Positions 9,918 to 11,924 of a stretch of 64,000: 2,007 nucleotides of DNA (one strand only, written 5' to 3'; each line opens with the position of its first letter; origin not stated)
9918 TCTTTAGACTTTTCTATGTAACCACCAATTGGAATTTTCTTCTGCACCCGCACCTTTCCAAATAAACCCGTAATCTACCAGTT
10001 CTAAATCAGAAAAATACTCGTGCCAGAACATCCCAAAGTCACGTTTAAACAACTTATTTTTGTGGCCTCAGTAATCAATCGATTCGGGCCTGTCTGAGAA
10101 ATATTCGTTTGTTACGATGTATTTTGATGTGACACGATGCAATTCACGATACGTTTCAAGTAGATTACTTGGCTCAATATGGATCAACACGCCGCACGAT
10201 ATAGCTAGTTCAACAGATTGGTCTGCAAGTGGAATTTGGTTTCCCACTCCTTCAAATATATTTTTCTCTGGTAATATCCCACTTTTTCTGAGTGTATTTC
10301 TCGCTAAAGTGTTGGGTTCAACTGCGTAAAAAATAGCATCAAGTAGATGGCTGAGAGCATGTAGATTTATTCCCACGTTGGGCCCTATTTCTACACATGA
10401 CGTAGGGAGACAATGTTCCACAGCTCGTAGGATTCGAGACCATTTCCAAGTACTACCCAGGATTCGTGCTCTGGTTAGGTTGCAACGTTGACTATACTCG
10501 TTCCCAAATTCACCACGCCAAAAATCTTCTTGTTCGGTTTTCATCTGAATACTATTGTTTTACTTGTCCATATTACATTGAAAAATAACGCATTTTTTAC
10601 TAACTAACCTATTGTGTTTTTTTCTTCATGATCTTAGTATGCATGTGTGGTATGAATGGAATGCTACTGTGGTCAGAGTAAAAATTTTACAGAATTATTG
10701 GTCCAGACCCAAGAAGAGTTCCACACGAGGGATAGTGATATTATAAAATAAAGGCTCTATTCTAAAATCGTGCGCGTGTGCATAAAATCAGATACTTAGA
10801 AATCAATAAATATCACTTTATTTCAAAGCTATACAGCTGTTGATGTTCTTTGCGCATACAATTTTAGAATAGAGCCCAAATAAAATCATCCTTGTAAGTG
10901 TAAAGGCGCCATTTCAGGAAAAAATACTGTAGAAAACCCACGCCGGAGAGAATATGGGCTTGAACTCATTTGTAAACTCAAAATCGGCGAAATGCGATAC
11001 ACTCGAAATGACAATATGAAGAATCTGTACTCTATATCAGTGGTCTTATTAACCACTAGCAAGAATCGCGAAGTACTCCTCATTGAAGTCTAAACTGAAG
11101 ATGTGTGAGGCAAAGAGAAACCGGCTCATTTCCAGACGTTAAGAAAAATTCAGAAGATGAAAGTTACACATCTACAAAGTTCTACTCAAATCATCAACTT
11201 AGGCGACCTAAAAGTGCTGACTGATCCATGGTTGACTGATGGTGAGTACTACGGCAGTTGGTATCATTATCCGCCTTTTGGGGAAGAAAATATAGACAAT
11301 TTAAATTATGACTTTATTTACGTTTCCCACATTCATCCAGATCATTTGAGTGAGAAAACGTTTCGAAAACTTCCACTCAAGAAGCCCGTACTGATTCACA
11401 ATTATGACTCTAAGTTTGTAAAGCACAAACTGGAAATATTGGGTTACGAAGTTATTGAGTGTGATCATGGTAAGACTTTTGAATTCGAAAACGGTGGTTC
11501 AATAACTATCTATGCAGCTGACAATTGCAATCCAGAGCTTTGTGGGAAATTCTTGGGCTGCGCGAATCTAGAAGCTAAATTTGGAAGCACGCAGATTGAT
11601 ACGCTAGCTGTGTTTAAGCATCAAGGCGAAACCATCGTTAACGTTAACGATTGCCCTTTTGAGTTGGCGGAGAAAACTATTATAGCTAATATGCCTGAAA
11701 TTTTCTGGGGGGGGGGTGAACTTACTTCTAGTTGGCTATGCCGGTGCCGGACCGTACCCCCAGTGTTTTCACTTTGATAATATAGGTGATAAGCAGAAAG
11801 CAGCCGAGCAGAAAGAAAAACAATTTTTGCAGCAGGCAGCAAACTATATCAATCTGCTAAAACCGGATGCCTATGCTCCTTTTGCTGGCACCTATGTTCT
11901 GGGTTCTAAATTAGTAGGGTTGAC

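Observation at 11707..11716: G10 tract splits an MBL-fold hydrolase gene; G9 would restore a 441-aa ORF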

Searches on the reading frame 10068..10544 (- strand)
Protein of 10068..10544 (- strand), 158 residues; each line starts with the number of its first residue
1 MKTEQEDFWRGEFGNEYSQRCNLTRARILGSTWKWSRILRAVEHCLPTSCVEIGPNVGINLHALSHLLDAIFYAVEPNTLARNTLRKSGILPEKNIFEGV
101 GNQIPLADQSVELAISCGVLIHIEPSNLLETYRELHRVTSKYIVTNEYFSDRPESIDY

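Call 7: search_protein_families(library=pfam, proteins=[window:10068-10544:-], max_evalue=0.01)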
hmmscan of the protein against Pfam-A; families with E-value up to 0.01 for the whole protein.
window:10068-10544:- (158 aa): 2 families
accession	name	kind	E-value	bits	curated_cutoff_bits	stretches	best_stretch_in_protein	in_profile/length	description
PF08241.18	Methyltransf_11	-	3e-06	28.2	21.2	1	52-140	2-88/95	Methyltransferase domain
PF13649.12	Methyltransf_25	-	0.00058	20.9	27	1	53-139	4-93/97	Methyltransferase domain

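Call 30: search_protein_families(library=ncbifam, proteins=[window:10068-10544:-], max_evalue=0.001)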
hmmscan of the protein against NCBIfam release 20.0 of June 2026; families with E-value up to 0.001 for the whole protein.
window:10068-10544:- (158 aa): 1 family
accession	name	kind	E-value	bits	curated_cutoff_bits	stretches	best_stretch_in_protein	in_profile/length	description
TIGR03587.1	Pse_Me-ase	hypoth_equivalog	7.2e-32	111.2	112.05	1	1-158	1-153/204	pseudaminic acid biosynthesis-associated methylase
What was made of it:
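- The neighbouring Pse-associated methylase (10068-10544) is truncated, matching only profile positions 1-153 of 204 (call 30), so some decay does occur in this island.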

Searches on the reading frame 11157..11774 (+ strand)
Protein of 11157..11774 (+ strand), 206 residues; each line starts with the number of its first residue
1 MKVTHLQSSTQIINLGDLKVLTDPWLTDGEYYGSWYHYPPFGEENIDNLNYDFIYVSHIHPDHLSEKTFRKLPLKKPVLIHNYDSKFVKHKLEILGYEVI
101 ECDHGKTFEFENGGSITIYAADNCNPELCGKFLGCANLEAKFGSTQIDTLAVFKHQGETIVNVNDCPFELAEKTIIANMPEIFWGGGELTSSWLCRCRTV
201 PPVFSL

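Call 14: list_cluster_members(proteins=[P0079, window:11157-11774:+, window:17465-18142:+, window:12687-13487:-])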
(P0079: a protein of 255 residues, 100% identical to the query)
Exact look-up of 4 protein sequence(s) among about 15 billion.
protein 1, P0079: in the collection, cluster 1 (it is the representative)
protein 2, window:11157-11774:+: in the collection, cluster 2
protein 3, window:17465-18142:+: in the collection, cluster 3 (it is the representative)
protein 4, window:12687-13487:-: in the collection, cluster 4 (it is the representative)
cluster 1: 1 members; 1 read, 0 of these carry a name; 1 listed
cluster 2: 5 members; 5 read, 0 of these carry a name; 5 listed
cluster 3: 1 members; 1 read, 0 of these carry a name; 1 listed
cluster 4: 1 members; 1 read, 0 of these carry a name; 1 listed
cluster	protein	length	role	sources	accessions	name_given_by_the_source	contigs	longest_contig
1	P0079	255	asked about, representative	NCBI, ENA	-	-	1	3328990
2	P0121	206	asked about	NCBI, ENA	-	-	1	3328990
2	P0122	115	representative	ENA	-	-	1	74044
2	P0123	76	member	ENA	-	-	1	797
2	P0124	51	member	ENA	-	-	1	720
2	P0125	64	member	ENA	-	-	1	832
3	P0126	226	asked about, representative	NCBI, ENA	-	-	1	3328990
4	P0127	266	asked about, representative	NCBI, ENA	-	-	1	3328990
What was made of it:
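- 11157..11777 (+): N-terminal ORF of the split MBL-fold gene as assembled with G10 (206 aa). The last 20 residues are out-of-frame read-through. Present in the public protein collection as a separate 206-aa product, P0121 (call 14).
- The public annotation carries two fragments, P0121 and P0079 (call 14).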

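Call 21: find_encoding_contigs(protein=P0122, flank=10000, max_places=4)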
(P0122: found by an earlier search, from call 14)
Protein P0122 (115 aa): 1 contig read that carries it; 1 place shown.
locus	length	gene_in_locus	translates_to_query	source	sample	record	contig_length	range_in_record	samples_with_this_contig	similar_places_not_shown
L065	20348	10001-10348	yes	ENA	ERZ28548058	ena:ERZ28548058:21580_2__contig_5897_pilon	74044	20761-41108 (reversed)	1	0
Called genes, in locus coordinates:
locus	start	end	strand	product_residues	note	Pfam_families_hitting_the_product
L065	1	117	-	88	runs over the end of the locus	-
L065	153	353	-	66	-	PF16254:DUF4910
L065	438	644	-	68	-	PF16254:DUF4910 (weak)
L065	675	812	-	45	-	-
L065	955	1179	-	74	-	-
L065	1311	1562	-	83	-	-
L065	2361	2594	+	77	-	-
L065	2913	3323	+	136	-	PF13489:Methyltransf_23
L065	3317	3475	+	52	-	-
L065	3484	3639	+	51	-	PF01583:APS_kinase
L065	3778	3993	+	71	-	-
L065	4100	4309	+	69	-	-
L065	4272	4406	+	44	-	-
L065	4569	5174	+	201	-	PF13714:PEP_mutase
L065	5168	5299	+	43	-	-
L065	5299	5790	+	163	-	PF02776:TPP_enzyme_N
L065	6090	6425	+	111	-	-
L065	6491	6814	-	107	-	-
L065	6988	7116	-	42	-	-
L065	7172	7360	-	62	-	-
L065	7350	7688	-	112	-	-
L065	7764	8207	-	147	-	-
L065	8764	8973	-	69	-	-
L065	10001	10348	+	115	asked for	PF13483:Lactamase_B_3 (weak)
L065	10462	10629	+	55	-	-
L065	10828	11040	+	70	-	-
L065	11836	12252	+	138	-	-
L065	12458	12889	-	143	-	PF08241:Methyltransf_11 (weak), PF13489:Methyltransf_23, PF13847:Methyltransf_31 (weak)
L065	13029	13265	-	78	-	-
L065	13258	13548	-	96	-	-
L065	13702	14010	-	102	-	-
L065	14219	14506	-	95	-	-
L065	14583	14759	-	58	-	-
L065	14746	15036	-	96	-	-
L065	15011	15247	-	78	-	PF00733:Asn_synthase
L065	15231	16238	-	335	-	PF13522:GATase_6 (weak), PF13537:GATase_7, PF00733:Asn_synthase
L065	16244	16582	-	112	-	PF13522:GATase_6, PF13537:GATase_7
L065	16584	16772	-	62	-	-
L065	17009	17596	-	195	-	PF03102:NeuB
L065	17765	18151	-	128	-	-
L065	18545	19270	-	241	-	PF16363:GDP_Man_Dehyd, PF01370:Epimerase, PF04321:RmlD_sub_bind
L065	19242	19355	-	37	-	-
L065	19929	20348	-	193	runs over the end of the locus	PF01041:DegT_DnrJ_EryC1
